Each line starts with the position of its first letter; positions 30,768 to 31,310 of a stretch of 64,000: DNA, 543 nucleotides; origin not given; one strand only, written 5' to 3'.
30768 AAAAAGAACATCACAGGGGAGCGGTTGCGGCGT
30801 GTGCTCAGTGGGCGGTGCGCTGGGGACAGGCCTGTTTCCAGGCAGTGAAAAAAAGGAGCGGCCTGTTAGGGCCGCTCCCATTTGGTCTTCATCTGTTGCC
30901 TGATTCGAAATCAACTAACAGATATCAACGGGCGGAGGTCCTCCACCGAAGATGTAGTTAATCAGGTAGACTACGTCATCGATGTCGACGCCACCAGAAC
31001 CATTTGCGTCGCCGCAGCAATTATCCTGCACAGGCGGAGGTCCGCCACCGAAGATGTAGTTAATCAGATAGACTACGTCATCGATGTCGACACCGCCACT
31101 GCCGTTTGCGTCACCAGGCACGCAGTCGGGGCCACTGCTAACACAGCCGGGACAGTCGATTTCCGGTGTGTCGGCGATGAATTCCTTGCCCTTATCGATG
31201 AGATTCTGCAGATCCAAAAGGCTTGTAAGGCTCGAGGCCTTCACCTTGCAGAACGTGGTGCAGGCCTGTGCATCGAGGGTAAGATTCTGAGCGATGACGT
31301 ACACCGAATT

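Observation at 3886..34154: Candidate non-cellulosomal cohesin-dockerin surface-assembly system coupled to type IX secretion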

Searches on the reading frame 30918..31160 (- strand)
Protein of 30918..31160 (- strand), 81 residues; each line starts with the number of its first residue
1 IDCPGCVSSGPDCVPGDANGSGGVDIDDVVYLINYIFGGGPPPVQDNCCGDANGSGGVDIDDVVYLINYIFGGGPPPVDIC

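Call 85: search_solved_structures(query=window:30918-31160:-, max_evalue=1, show_alignments=1)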
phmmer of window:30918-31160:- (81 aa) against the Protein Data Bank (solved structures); distinct sequences matched with E-value up to 1: 16.
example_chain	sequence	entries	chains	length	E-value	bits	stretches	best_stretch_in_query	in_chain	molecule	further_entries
5nrm_B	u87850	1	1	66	7.5e-05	26.3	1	15-72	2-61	DocCel5: Type I dockerin repeat domain from A. cellulolyticus family 5 endoglucanase WP_01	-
5nrk_B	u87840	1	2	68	8.3e-05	26.2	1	15-72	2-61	DocCel5: Type I dockerin repeat domain from A. cellulolyticus family 5 endoglucanase WP_01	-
3ul4_B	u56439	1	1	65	0.00077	23.1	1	15-72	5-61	Cellulosome enzyme, dockerin type I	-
8x39_A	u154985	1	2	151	0.0019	21.8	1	15-72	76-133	Serine protease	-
8x3a_A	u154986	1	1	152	0.002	21.7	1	15-72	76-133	Serine protease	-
4uyq_B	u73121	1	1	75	0.0027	21.3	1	14-72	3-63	Cellulosomal scaffoldin adaptor protein B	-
4uyp_B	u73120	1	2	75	0.0028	21.3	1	14-72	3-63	Cellulosomal scaffoldin adaptor protein B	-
6kge_D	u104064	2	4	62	0.0039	20.8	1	13-70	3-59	And cellulose-binding endoglucanase family 9 CelL ortholog dockerin domain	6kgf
6kgc_B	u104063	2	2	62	0.0041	20.7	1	13-70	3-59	And cellulose-binding endoglucanase family 9 CelL ortholog dockerin domain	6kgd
5lxv_B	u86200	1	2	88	0.0077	19.9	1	13-72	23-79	Carbohydrate-binding protein WP_009985128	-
2y3n_B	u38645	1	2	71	0.0098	19.5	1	15-70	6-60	CELLULOSOMAL FAMILY-48 PROCESSIVE GLYCOSIDE HYDROLASE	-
4dh2_B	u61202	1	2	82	0.013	19.1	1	13-70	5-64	Dockerin type 1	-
6kg9_A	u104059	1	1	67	0.017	18.8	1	10-70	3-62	And cellulose-binding endoglucanase family 9 CelL ortholog dockerin domain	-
5m2o_B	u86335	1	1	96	0.046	17.4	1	13-73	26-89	Group I Dockerin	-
2mte_A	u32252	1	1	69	0.31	14.7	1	15-71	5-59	Cellulose 1,4-beta-cellobiosidase (reducing end) CelS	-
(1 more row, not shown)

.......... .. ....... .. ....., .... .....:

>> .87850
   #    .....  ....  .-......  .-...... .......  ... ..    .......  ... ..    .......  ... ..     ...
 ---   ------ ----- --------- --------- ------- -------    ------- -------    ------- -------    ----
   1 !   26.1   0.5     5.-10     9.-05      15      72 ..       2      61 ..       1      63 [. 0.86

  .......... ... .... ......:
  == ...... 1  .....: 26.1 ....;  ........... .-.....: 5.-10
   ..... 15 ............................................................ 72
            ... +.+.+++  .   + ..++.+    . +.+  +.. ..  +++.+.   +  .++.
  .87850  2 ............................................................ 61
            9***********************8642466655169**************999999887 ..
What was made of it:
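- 30915..34154 (-): P5: 1079-aa paralogue of P4 (53% identity) with the same architecture. Its dockerin is at 30918-31130. PDB phmmer returns type I dockerins, best 5nrm_B at E 7.5e-5 (call 85).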
